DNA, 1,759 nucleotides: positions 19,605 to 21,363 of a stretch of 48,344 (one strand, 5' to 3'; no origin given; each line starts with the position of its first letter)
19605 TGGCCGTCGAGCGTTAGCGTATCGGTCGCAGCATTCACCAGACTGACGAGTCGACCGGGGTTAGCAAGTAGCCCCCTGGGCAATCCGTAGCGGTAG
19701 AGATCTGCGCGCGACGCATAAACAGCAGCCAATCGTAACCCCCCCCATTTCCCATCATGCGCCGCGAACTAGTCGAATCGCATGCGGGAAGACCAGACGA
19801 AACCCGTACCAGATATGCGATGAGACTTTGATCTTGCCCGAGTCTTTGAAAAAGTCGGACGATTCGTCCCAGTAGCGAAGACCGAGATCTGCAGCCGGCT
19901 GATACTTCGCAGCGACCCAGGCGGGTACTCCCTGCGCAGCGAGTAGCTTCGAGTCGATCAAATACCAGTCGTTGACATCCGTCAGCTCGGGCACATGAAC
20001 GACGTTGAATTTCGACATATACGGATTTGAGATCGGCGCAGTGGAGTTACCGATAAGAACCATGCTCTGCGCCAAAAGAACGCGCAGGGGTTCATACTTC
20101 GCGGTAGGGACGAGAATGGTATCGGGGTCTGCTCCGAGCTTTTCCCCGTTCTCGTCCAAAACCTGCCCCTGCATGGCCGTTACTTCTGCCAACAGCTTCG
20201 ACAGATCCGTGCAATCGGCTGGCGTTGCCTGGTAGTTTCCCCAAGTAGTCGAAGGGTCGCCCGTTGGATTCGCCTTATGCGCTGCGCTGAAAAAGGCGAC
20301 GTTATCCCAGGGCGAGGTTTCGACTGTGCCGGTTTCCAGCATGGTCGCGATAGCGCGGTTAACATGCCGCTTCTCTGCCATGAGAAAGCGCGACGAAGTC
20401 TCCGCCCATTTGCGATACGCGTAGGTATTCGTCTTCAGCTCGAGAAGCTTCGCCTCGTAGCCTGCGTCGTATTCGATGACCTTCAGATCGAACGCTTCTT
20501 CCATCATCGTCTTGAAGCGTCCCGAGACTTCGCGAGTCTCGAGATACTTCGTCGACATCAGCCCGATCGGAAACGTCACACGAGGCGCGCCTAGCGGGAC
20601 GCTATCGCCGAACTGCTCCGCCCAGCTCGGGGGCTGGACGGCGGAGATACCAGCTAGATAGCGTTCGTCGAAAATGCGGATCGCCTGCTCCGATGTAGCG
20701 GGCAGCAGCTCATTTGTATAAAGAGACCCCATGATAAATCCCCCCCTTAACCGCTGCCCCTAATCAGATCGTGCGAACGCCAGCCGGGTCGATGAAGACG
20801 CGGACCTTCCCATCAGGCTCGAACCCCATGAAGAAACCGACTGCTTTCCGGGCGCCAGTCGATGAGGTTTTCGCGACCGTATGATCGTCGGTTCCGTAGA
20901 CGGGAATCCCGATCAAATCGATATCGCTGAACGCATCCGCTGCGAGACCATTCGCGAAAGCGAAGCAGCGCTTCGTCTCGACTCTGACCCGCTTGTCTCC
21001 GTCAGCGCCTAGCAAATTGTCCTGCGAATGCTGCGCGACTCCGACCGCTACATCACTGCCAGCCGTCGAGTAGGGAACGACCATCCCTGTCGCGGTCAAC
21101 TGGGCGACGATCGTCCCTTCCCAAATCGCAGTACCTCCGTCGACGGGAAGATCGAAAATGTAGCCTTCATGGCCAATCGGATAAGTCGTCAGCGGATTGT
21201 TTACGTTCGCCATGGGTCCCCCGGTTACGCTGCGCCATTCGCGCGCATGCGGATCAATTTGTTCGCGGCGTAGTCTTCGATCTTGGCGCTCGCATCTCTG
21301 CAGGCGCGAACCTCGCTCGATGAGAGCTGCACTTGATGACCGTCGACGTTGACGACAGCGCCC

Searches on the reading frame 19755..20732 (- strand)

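Call 3: search_protein_families(library=pfam, proteins=[window:19755-20732:-], max_evalue=0.01)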
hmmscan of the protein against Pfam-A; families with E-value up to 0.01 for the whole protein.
window:19755-20732:- (325 aa): 1 family
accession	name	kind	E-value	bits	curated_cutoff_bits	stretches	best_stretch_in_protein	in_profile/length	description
PF10124.15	Mu-like_gpT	-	0.00068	19.5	20.1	0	180-248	225-287/289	Mu-like prophage major head subunit gpT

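Call 4: search_protein_families(library=phrogs, proteins=[window:19755-20732:-], max_evalue=0.001)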
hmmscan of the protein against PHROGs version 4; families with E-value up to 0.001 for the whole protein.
window:19755-20732:- (325 aa): 2 families
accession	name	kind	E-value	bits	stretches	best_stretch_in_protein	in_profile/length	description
phrog_133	-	head and packaging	4.6e-06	26.6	1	143-262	508-615/668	head maturation protease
phrog_371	-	head and packaging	0.00014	22.2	0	179-248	239-301/303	major head protein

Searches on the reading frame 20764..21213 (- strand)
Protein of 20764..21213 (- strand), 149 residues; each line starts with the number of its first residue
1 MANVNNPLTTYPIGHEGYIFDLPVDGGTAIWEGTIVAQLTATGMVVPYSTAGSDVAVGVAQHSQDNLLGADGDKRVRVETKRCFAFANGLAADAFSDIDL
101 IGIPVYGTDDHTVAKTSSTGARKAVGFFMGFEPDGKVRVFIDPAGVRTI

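Call 3: search_protein_families(library=pfam, proteins=[window:20764-21213:-], max_evalue=0.01)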
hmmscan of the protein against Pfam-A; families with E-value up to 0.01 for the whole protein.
window:20764-21213:- (149 aa): 1 family
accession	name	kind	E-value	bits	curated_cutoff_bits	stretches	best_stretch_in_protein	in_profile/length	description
PF02924.19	HDPD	-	0.0014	19.2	29.1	1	25-66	28-72/116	Bacteriophage lambda head decoration protein D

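Call 4: search_protein_families(library=phrogs, proteins=[window:20764-21213:-], max_evalue=0.001)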
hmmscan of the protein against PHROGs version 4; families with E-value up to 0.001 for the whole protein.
window:20764-21213:- (149 aa): 1 family
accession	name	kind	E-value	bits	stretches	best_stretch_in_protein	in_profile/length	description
phrog_1731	-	head and packaging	1.3e-27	97.5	1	15-136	13-130/135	virion structural protein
